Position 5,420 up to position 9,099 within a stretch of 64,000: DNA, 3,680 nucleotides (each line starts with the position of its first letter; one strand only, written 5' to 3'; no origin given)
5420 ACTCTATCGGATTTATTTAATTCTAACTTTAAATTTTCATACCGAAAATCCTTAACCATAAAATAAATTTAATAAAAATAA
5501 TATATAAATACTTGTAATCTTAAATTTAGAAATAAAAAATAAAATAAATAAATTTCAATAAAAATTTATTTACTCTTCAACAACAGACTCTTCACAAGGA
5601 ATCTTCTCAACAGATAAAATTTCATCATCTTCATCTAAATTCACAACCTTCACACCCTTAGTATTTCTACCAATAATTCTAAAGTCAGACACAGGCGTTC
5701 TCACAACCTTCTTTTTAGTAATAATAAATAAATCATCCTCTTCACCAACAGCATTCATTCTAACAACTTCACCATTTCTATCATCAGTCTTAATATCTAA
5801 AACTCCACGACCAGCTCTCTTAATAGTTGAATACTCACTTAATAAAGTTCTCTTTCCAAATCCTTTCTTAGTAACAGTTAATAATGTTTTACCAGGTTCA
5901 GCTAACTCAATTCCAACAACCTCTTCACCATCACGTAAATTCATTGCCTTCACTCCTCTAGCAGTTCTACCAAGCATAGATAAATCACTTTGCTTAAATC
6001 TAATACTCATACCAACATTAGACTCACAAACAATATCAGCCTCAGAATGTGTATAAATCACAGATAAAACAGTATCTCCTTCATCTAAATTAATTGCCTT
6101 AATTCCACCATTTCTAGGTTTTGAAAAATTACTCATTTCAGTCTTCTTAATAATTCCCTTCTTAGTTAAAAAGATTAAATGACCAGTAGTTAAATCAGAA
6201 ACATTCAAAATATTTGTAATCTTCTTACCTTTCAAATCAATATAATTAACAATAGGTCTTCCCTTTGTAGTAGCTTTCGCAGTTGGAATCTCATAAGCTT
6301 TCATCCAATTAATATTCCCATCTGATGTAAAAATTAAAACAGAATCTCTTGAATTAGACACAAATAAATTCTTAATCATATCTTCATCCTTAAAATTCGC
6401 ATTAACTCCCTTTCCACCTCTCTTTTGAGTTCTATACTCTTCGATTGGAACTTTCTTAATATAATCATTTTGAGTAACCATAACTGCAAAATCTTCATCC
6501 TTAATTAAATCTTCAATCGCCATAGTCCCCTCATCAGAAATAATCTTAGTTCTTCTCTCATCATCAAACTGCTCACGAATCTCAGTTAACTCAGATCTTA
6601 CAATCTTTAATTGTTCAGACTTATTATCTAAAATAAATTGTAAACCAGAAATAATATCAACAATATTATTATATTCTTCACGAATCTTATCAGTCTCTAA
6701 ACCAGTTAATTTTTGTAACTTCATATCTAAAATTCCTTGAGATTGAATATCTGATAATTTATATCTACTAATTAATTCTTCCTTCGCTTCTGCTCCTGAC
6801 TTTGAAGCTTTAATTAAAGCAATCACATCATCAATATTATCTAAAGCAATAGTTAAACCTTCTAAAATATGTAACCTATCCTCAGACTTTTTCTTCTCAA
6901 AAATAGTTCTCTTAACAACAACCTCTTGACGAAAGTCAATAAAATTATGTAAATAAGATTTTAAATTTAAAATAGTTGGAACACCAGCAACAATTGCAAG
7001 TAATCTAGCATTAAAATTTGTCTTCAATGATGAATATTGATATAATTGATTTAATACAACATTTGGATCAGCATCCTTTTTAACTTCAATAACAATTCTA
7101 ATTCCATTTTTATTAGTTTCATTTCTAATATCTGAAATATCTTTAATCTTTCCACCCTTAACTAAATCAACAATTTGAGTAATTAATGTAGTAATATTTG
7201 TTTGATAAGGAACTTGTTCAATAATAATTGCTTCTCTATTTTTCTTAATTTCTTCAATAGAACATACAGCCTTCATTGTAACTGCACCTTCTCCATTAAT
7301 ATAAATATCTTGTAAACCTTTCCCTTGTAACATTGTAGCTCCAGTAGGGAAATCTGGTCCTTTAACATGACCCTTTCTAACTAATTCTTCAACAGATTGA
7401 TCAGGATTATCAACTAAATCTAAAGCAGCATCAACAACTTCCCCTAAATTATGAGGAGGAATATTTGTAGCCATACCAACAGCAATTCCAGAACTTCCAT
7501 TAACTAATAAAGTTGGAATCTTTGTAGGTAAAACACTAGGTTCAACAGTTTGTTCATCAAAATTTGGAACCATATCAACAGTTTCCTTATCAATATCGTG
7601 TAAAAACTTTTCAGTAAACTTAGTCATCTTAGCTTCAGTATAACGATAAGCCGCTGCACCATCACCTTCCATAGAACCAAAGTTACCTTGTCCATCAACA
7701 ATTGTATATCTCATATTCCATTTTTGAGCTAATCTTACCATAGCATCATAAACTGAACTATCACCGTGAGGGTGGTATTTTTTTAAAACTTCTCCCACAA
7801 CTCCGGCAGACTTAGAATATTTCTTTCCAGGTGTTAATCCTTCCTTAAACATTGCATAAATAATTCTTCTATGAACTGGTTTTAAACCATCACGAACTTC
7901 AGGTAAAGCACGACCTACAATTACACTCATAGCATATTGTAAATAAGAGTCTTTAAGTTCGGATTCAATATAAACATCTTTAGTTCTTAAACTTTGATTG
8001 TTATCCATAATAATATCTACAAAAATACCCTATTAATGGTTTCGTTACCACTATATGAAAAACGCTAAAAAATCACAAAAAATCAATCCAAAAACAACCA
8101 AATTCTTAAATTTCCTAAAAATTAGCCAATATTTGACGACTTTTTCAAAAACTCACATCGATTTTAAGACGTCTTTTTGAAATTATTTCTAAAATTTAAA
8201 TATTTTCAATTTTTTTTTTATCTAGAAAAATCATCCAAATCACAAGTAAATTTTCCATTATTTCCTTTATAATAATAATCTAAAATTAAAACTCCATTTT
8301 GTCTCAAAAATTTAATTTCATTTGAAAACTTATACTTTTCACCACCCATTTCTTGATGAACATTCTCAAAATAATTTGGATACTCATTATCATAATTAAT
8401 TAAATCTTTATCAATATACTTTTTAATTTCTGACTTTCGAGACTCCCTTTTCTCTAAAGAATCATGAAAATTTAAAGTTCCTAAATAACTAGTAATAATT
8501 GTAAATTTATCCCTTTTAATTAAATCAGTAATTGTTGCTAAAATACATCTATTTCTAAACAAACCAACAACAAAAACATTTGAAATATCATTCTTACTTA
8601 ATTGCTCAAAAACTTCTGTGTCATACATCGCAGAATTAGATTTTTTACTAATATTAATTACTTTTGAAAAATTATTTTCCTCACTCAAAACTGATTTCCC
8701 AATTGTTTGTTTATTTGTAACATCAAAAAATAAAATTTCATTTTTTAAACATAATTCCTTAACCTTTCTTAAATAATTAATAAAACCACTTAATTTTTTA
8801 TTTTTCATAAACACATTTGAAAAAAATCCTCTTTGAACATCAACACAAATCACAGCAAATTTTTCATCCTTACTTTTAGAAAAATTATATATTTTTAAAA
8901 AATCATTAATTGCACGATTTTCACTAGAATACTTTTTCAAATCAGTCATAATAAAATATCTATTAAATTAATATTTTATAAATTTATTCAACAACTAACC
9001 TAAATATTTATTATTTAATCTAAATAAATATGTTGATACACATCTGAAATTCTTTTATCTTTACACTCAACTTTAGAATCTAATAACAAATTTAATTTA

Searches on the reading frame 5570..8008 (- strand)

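Call 53: search_protein_families(library=pfam, proteins=[window:5570-8008:-], max_evalue=0.00001)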
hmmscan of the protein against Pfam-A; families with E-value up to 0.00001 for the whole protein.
window:5570-8008:- (812 aa): 2 families
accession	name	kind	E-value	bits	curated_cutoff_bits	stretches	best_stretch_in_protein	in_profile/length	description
PF00521.26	DNA_topoisoIV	-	1.5e-151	505.6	31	1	33-474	1-431/432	DNA gyrase/topoisomerase IV, subunit A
PF03989.18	DNA_gyraseA_C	-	7.5e-60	198.6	27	5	758-803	1-47/48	DNA gyrase C-terminal domain, beta-propeller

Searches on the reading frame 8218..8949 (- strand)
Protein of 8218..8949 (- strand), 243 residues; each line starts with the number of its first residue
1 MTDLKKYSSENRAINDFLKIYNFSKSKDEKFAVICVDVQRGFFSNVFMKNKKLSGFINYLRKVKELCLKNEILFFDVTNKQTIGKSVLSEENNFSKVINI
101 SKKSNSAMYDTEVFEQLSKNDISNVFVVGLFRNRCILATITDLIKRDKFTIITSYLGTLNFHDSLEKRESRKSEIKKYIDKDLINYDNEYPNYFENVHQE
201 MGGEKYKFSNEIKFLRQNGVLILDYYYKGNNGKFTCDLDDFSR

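Call 73: search_protein_families(library=pfam, proteins=[window:8218-8949:-], max_evalue=0.0001)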
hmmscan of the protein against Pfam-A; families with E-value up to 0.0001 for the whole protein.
window:8218-8949:- (243 aa): 1 family
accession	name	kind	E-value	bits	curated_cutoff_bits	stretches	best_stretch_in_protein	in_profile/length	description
PF00857.26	Isochorismatase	-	1.9e-09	38.3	27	1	32-152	2-143/175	Isochorismatase domain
